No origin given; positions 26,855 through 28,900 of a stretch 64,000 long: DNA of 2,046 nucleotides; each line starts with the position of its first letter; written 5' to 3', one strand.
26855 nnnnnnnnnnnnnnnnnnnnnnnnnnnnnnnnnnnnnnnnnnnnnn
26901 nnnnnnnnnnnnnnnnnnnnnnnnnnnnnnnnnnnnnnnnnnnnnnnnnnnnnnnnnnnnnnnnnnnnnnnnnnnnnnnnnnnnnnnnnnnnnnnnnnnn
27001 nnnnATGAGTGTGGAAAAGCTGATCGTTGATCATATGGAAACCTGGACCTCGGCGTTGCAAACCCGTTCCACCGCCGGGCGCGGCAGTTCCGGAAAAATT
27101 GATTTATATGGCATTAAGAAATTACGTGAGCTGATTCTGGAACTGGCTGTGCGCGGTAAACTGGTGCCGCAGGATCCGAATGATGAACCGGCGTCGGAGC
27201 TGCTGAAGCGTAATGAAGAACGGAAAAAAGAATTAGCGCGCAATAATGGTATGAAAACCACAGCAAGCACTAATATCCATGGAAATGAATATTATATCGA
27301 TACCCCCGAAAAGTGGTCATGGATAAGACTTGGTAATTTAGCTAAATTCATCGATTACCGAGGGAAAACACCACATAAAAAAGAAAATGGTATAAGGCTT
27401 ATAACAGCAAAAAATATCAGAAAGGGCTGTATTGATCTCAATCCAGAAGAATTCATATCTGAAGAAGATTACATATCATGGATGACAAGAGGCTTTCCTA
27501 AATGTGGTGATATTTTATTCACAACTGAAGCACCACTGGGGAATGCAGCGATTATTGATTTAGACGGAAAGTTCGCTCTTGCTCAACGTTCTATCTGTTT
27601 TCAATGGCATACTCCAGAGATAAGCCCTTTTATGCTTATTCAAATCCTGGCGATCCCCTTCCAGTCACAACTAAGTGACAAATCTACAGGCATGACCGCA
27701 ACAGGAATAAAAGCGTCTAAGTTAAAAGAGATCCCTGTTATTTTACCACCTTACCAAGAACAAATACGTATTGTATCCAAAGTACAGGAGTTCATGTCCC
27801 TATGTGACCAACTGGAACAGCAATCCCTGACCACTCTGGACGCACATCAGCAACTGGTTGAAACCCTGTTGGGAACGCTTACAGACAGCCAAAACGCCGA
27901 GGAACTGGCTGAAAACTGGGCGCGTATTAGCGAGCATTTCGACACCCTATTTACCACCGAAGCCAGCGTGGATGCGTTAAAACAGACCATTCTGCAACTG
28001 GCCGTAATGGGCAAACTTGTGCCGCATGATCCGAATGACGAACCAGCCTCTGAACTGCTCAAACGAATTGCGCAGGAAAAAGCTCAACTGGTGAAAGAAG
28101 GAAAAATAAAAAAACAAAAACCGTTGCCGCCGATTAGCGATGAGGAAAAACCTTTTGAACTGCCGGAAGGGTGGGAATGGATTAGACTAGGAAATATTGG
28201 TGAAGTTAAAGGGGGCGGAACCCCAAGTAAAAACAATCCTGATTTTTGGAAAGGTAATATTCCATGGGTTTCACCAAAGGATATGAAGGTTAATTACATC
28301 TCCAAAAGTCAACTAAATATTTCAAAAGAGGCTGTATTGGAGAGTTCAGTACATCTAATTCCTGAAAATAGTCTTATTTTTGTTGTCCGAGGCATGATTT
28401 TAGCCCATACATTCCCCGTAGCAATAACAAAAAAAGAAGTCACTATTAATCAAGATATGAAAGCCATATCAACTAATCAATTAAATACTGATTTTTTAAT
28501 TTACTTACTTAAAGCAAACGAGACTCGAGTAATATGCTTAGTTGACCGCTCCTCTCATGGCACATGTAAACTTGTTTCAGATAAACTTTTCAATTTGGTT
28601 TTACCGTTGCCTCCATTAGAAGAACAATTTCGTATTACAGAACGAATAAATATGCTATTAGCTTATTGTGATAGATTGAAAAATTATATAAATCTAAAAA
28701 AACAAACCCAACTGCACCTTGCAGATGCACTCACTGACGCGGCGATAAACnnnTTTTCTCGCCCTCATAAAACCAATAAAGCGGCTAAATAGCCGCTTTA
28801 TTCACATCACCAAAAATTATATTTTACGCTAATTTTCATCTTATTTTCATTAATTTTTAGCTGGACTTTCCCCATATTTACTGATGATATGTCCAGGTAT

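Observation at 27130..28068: HsdS internal duplicated conserved segments flanking AT-rich target-recognition domains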

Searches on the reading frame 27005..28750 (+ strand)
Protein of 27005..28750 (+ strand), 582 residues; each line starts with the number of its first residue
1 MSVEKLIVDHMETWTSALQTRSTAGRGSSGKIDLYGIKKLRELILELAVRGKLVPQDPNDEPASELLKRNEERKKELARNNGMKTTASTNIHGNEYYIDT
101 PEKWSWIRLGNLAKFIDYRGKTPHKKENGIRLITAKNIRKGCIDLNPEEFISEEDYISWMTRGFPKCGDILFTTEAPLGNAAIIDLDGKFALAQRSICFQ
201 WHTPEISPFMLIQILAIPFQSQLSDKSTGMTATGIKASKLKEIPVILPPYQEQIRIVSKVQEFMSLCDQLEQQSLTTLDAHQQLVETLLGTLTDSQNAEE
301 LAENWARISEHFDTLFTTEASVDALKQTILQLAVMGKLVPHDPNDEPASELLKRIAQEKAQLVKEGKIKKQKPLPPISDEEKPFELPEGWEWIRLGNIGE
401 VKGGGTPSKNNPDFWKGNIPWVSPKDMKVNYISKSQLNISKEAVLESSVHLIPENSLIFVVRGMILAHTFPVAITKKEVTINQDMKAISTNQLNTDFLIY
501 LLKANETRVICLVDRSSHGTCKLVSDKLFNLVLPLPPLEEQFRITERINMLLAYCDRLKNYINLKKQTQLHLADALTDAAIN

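Call 5: search_protein_families(library=pfam, proteins=[window:27005-28750:+], max_evalue=0.01)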
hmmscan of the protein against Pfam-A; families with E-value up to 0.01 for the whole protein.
window:27005-28750:+ (582 aa): 1 family
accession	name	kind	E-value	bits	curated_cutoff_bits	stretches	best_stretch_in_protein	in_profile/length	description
PF01420.25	Methylase_S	-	2.6e-33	116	22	2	387-562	1-162/168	Type I restriction modification DNA specificity domain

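Call 17: find_homologous_proteins(query=window:27005-28750:+, max_evalue=1e-10)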
Query window:27005-28750:+ (582 aa): 8000 proteins with E <= 1e-10 among 8000 candidates; the best 120 are listed.
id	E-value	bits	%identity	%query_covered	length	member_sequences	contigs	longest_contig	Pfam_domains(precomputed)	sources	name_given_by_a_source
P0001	0.0e+0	1317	100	100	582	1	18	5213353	PF01420.26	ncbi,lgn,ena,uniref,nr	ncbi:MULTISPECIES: restriction endonuclease subunit S [Escherichia]|uniref:Restriction endonuclease 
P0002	0.0e+0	1313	100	100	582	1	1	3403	PF01420.26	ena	-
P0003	0.0e+0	1311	100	100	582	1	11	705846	PF01420.26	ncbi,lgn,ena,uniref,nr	ncbi:TPA: restriction endonuclease subunit S [Escherichia coli]|uniref:restriction endonuclease subu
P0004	0.0e+0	1311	100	100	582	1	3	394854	PF01420.26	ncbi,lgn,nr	ncbi:restriction endonuclease subunit S [Escherichia coli]|nr:restriction endonuclease subunit S [Es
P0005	0.0e+0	1308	100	100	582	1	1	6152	PF01420.26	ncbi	-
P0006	0.0e+0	1270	100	96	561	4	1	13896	PF01420.26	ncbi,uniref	ncbi:restriction endonuclease subunit S, partial [Escherichia coli]|uniref:restriction endonuclease 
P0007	8.9e-274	927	74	100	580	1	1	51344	PF01420.26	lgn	-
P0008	1.0e-272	924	73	100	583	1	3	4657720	PF01420.26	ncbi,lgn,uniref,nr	ncbi:restriction endonuclease subunit S [Escherichia fergusonii]|uniref:restriction endonuclease sub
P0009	1.0e-272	924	73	100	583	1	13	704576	PF01420.26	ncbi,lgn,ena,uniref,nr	ncbi:restriction endonuclease subunit S [Escherichia sp. HH26CH]|uniref:restriction endonuclease sub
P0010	1.2e-272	924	74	100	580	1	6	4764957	PF01420.26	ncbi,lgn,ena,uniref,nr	ncbi:TPA: restriction endonuclease subunit S [Escherichia coli]|uniref:EcoKI restriction-modificatio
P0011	3.8e-272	922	72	100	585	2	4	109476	PF01420.26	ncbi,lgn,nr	ncbi:TPA: restriction endonuclease subunit S [Escherichia fergusonii]|nr:restriction endonuclease su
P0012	4.8e-272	922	75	100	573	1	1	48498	PF01420.26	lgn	-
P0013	8.9e-272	921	72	100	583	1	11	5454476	PF01420.26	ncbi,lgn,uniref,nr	ncbi:restriction endonuclease subunit S [Escherichia coli]|uniref:restriction endonuclease subunit S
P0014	2.3e-271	919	74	100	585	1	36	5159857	PF01420.26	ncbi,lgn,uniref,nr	ncbi:restriction endonuclease subunit S [Escherichia coli]|uniref:restriction endonuclease subunit S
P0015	1.1e-269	914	72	100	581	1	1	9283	PF01420.26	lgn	-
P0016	3.5e-269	912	72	100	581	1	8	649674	PF01420.26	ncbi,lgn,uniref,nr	ncbi:restriction endonuclease subunit S [Escherichia coli]|uniref:restriction endonuclease subunit S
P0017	1.1e-267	907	73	100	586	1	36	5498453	PF01420.26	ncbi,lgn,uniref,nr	ncbi:restriction endonuclease subunit S [Escherichia coli]|uniref:Restriction endonuclease subunit S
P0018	2.8e-267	906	72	100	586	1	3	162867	PF01420.26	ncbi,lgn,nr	ncbi:restriction endonuclease subunit S [Escherichia coli]|nr:restriction endonuclease subunit S [Es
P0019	3.5e-265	899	70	100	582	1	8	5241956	PF01420.26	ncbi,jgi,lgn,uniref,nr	ncbi:type I restriction endonuclease EcoAI subunit S [Serratia marcescens]|jgi:type I restriction en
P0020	7.8e-258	875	97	69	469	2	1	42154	PF01420.26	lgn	-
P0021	9.2e-258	874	70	100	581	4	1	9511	PF01420.26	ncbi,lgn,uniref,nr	ncbi:restriction endonuclease subunit S [Klebsiella michiganensis]|uniref:restriction endonuclease s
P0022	1.1e-257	874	70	100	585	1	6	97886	PF01420.26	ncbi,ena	-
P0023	1.3e-256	871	69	100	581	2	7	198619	PF01420.26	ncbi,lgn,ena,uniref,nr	ncbi:restriction endonuclease subunit S [Klebsiella pasteurii]|uniref:Restriction endonuclease subun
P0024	6.7e-253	858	69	100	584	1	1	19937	PF01420.26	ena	-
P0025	3.4e-251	853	69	100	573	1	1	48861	PF01420.26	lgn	-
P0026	2.0e-249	847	69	100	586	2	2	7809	PF01420.26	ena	-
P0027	1.4e-248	844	69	100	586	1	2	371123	PF01420.26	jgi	jgi:type I restriction enzyme S subunit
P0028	1.8e-246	837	67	100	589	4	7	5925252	PF01420.26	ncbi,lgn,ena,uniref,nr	ncbi:restriction endonuclease subunit S [Klebsiella michiganensis]|uniref:restriction endonuclease s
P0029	2.8e-245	833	63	100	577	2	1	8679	PF01420.26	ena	-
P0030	1.4e-244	831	61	100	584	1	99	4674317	PF01420.26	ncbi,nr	ncbi:restriction endonuclease subunit S [Salmonella enterica]|nr:restriction endonuclease subunit S 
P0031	2.8e-241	820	61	100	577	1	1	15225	PF01420.26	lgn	-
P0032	4.0e-241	819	61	100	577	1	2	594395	PF01420.26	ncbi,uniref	ncbi:restriction endonuclease subunit S [Pantoea vagans]|uniref:restriction endonuclease subunit S n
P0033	1.7e-240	817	64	100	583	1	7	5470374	PF01420.26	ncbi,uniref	ncbi:restriction endonuclease subunit S [Serratia proteamaculans]|uniref:restriction endonuclease su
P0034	9.8e-240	815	58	100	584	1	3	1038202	PF01420.26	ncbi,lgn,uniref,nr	ncbi:restriction endonuclease subunit S [Cronobacter dublinensis]|uniref:restriction endonuclease su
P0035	7.2e-239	812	58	100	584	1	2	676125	PF01420.26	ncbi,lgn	ncbi:restriction endonuclease subunit S [Cronobacter dublinensis]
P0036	1.5e-237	808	65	100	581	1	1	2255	PF01420.26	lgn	-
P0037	4.9e-237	806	65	100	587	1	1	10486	PF01420.26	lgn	-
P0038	1.7e-235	801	63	100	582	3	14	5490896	PF01420.26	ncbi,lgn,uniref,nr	ncbi:restriction endonuclease subunit S [Raoultella ornithinolytica]|uniref:restriction endonuclease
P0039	2.7e-235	800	66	100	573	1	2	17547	PF01420.26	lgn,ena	-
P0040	9.2e-235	799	62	100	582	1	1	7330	PF01420.26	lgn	-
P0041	5.2e-234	796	61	100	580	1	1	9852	PF01420.26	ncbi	ncbi:MAG: restriction endonuclease subunit S [Hafnia sp.]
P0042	5.9e-234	796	63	100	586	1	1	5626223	PF01420.26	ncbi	ncbi:restriction endonuclease subunit S [Raoultella ornithinolytica]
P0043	1.2e-233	795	65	100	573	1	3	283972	PF01420.26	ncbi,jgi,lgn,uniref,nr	ncbi:restriction endonuclease subunit S [Rahnella sp. CG8]|jgi:type I restriction enzyme S subunit|u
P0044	3.8e-233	793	63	100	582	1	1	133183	PF01420.26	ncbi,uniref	ncbi:restriction endonuclease subunit S [Kluyvera sichuanensis]|uniref:restriction endonuclease subu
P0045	1.3e-232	791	63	100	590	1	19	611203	PF01420.26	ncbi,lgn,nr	ncbi:restriction endonuclease subunit S [Salmonella enterica]|nr:restriction endonuclease subunit S 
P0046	5.5e-232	789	63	100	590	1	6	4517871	PF01420.26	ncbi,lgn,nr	ncbi:restriction endonuclease subunit S [Salmonella enterica subsp. VII serovar 1,40:g,z51:--]|nr:re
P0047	8.3e-232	789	63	100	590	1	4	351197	PF01420.26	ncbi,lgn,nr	ncbi:TPA: restriction endonuclease subunit S [Salmonella enterica subsp. houtenae]|nr:restriction en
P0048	1.3e-231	788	65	100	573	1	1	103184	PF01420.26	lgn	-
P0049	1.6e-231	788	63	100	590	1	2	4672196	PF01420.26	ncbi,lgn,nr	ncbi:TPA: restriction endonuclease subunit S [Salmonella enterica subsp. houtenae serovar 47:z36:-]|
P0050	2.8e-231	787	60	100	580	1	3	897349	PF01420.26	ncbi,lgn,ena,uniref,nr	ncbi:EcoKI restriction-modification system protein HsdS [Serratia liquefaciens]|uniref:restriction e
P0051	3.2e-231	787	62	100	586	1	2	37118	PF01420.26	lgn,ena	-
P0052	4.4e-231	786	62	100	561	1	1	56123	PF01420.26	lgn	-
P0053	1.4e-229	781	61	100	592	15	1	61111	PF01420.26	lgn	-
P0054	2.0e-229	781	98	59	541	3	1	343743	PF01420.26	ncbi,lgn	ncbi:restriction endonuclease subunit S [Escherichia coli]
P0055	1.3e-228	778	62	100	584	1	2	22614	PF01420.26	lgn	-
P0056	5.6e-228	776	63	100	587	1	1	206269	PF01420.26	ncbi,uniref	ncbi:restriction endonuclease subunit S [Erwinia aphidicola]|uniref:Restriction endonuclease subunit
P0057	8.2e-228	776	61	100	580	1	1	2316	PF01420.26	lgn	-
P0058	9.3e-228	775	62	100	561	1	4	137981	PF01420.26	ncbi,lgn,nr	ncbi:restriction endonuclease subunit S [Salmonella enterica]|nr:restriction endonuclease subunit S 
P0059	3.5e-227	773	62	100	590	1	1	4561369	PF01420.26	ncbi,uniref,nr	ncbi:restriction endonuclease subunit S [Enterobacter sp. N18-03635]|uniref:restriction endonuclease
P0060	4.1e-227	773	61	100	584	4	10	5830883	PF01420.26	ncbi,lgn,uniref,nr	ncbi:restriction endonuclease subunit S [Klebsiella pasteurii]|uniref:restriction endonuclease subun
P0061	9.8e-227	772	60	100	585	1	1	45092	PF01420.26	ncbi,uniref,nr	ncbi:restriction endonuclease subunit S [Serratia fonticola]|uniref:restriction endonuclease subunit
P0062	1.6e-226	771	63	100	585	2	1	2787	PF01420.26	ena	-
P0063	3.8e-226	770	62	100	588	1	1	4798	PF01420.26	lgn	-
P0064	4.5e-226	770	61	100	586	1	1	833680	PF01420.26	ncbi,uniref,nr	ncbi:restriction endonuclease subunit S [Dickeya undicola]|uniref:Restriction endonuclease subunit S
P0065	5.7e-226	769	61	100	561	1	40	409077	PF01420.26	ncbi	ncbi:restriction endonuclease subunit S [Klebsiella variicola]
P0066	6.6e-226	769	61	100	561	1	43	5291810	PF01420.26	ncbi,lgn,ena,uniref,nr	ncbi:restriction endonuclease subunit S [Klebsiella aerogenes]|uniref:restriction endonuclease subun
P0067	7.1e-226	769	60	100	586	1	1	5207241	PF01420.26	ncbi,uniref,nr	ncbi:restriction endonuclease subunit S [Kosakonia sacchari]|uniref:restriction endonuclease subunit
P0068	7.3e-226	769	61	100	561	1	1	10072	PF01420.26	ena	-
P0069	8.6e-226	769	61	100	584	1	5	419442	PF01420.26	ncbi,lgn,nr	ncbi:restriction endonuclease subunit S [Salmonella enterica]|nr:restriction endonuclease subunit S 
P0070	9.2e-226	769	63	100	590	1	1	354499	PF01420.26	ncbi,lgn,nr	ncbi:restriction endonuclease subunit S [Cronobacter dublinensis]|nr:restriction endonuclease subuni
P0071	9.4e-226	769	61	100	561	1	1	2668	PF01420.26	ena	-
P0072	1.0e-225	769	62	100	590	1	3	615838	PF01420.26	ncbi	ncbi:restriction endonuclease subunit S [Pseudomonas cerasi]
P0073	1.0e-225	769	61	100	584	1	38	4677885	PF01420.26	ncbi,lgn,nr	ncbi:restriction endonuclease subunit S [Salmonella enterica]|nr:restriction endonuclease subunit S 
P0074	1.4e-225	768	62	100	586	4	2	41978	PF01420.26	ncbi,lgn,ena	-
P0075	1.5e-225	768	62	100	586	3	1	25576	PF01420.26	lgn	-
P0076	2.9e-225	767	61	100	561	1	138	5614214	PF01420.26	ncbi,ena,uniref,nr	ncbi:type I restriction endonuclease EcoAI subunit S [Klebsiella variicola]|uniref:Subunit S of type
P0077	3.0e-225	767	61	100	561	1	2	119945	PF01420.26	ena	-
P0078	3.2e-225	767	61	100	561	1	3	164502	PF01420.26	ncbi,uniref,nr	ncbi:restriction endonuclease [Klebsiella variicola]|uniref:restriction endonuclease subunit S n=1 T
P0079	4.2e-225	767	61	100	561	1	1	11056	PF01420.26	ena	-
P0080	4.9e-225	766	61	100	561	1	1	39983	PF01420.26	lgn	-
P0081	7.4e-225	766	61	100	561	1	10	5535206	PF01420.26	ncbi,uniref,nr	ncbi:restriction endonuclease subunit S [Klebsiella variicola]|uniref:restriction endonuclease subun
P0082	1.7e-224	765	60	100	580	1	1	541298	PF01420.26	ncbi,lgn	ncbi:restriction endonuclease subunit S [Cronobacter turicensis]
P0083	1.8e-224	764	61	100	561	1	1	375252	PF01420.26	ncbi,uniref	ncbi:restriction endonuclease subunit S [Klebsiella variicola]|uniref:restriction endonuclease subun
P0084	2.0e-224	764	61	100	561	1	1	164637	PF01420.26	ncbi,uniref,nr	ncbi:restriction endonuclease subunit S [Klebsiella variicola]|uniref:restriction endonuclease subun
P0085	2.0e-224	764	61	100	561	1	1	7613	PF01420.26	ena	-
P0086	4.4e-224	763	62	100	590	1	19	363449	PF01420.26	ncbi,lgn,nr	ncbi:restriction endonuclease subunit S [Salmonella enterica]|nr:restriction endonuclease subunit S 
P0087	2.0e-223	761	61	100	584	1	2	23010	PF01420.26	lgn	-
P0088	2.2e-223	761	60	100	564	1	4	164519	PF01420.26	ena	-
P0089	3.3e-223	760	61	100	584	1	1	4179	PF01420.26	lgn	-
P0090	4.3e-223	760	62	100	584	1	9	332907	PF01420.26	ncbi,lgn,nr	ncbi:TPA: restriction endonuclease subunit S [Salmonella enterica]|nr:restriction endonuclease subun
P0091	1.4e-222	758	61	100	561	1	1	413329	PF01420.26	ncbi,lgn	ncbi:TPA: restriction endonuclease subunit S [Klebsiella aerogenes]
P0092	2.0e-222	758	59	100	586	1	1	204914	PF01420.26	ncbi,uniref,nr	ncbi:restriction endonuclease subunit S [Erwinia sorbitola]|uniref:Restriction endonuclease subunit 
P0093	7.9e-222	756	61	100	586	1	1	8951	PF01420.26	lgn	-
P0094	1.0e-221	755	61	100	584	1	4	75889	PF01420.26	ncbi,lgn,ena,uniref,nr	ncbi:hypothetical protein SB6423_05281 [Klebsiella pasteurii]|uniref:restriction endonuclease subuni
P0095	1.5e-221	755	58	100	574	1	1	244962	PF01420.26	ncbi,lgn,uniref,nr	ncbi:restriction endonuclease subunit S [Yersinia rohdei]|uniref:restriction endonuclease subunit S 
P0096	2.4e-221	754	60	100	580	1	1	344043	PF01420.26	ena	-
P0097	3.6e-221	754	60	100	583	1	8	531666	PF01420.26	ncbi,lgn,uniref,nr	ncbi:restriction endonuclease subunit S [Salmonella enterica subsp. salamae]|uniref:restriction endo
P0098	4.0e-221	753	61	100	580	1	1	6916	PF01420.26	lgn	-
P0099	4.9e-221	753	58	100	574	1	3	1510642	PF01420.26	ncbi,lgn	ncbi:restriction endonuclease subunit S [Cronobacter dublinensis]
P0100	5.0e-221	753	62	100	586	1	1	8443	PF01420.26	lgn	-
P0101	6.0e-221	753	61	99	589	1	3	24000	PF01420.26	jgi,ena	-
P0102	9.4e-221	752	60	100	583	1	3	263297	PF01420.26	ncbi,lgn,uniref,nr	ncbi:restriction endonuclease subunit S [Salmonella enterica]|uniref:Restriction endonuclease subuni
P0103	1.4e-220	752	60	100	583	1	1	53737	PF01420.26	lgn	-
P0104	3.4e-220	750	61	100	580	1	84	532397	PF01420.26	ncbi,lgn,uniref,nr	ncbi:restriction endonuclease subunit S [Salmonella enterica]|uniref:restriction endonuclease subuni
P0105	4.9e-220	750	61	100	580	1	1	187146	PF01420.26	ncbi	-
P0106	5.6e-220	750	59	100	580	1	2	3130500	PF01420.26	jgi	jgi:type I restriction enzyme S subunit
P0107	6.8e-220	749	60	100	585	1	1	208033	PF01420.26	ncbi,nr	ncbi:TPA: restriction endonuclease subunit S [Salmonella enterica]|nr:restriction endonuclease subun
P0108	1.6e-219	748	59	100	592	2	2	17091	PF01420.26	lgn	-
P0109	2.5e-219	748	60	100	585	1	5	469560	PF01420.26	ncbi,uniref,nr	ncbi:restriction endonuclease subunit S [Salmonella enterica subsp. enterica serovar Colorado]|unire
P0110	2.5e-219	748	57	100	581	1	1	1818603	PF01420.26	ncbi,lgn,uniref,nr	ncbi:EcoKI restriction-modification system protein HsdS [Serratia proteamaculans]|uniref:restriction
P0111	2.9e-219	747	59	100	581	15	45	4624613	PF01420.26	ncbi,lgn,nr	ncbi:restriction endonuclease subunit S [Salmonella enterica subsp. houtenae]|nr:restriction endonuc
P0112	7.8e-219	746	60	100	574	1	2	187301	PF01420.26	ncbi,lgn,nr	ncbi:TPA: restriction endonuclease subunit S [Klebsiella aerogenes]|nr:restriction endonuclease subu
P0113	1.1e-218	745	58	100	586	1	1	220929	PF01420.26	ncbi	ncbi:TPA: restriction endonuclease subunit S [Yersinia enterocolitica]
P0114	1.1e-218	745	59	100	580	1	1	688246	PF01420.26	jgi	jgi:type I restriction enzyme S subunit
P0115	2.0e-218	745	58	100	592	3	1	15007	PF01420.26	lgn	-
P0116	8.3e-218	743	58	100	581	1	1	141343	PF01420.26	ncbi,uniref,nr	ncbi:restriction endonuclease [Morganella morganii]|uniref:Restriction endonuclease n=1 Tax=Morganel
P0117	1.0e-217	742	59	100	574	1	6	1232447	PF01420.26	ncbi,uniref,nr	ncbi:restriction endonuclease subunit S [Yersinia enterocolitica]|uniref:restriction endonuclease su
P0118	2.4e-217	741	57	100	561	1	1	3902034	PF01420.26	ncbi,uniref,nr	ncbi:restriction endonuclease subunit S [Morganella morganii]|uniref:restriction endonuclease subuni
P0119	6.3e-217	740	59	100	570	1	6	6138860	PF01420.26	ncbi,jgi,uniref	ncbi:restriction endonuclease subunit S [Sodalis sp. RH16]|jgi:type I restriction enzyme S subunit|u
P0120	1.8e-216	738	60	100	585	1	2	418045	PF01420.26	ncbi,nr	ncbi:restriction endonuclease subunit S [Salmonella enterica subsp. enterica]|nr:restriction endonuc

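Call 33: search_solved_structures(query=window:27005-28750:+, max_evalue=0.01, show_alignments=2)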
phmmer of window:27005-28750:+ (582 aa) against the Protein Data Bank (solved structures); distinct sequences matched with E-value up to 0.01: 6.
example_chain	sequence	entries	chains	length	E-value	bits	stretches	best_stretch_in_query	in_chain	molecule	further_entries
1yf2_A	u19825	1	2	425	2.1e-35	125.4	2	384-554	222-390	Type I restriction-modification enzyme, S subunit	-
7bst_A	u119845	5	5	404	2e-32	115.6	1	379-550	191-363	Type-1 restriction enzyme EcoR124II specificity protein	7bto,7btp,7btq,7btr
5ybb_D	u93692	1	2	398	9.1e-16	60.6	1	381-577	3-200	Restriction endonuclease S subunits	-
3okg_A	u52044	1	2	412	9.2e-16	60.6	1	381-577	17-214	Restriction endonuclease S subunits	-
2y7c_A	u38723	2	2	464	2.3e-07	32.9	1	124-303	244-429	TYPE-1 RESTRICTION ENZYME ECOKI SPECIFICITY PROTEIN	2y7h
7vru_C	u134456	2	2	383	5.8e-05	25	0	101-264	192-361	Site-specific DNA recognition subunit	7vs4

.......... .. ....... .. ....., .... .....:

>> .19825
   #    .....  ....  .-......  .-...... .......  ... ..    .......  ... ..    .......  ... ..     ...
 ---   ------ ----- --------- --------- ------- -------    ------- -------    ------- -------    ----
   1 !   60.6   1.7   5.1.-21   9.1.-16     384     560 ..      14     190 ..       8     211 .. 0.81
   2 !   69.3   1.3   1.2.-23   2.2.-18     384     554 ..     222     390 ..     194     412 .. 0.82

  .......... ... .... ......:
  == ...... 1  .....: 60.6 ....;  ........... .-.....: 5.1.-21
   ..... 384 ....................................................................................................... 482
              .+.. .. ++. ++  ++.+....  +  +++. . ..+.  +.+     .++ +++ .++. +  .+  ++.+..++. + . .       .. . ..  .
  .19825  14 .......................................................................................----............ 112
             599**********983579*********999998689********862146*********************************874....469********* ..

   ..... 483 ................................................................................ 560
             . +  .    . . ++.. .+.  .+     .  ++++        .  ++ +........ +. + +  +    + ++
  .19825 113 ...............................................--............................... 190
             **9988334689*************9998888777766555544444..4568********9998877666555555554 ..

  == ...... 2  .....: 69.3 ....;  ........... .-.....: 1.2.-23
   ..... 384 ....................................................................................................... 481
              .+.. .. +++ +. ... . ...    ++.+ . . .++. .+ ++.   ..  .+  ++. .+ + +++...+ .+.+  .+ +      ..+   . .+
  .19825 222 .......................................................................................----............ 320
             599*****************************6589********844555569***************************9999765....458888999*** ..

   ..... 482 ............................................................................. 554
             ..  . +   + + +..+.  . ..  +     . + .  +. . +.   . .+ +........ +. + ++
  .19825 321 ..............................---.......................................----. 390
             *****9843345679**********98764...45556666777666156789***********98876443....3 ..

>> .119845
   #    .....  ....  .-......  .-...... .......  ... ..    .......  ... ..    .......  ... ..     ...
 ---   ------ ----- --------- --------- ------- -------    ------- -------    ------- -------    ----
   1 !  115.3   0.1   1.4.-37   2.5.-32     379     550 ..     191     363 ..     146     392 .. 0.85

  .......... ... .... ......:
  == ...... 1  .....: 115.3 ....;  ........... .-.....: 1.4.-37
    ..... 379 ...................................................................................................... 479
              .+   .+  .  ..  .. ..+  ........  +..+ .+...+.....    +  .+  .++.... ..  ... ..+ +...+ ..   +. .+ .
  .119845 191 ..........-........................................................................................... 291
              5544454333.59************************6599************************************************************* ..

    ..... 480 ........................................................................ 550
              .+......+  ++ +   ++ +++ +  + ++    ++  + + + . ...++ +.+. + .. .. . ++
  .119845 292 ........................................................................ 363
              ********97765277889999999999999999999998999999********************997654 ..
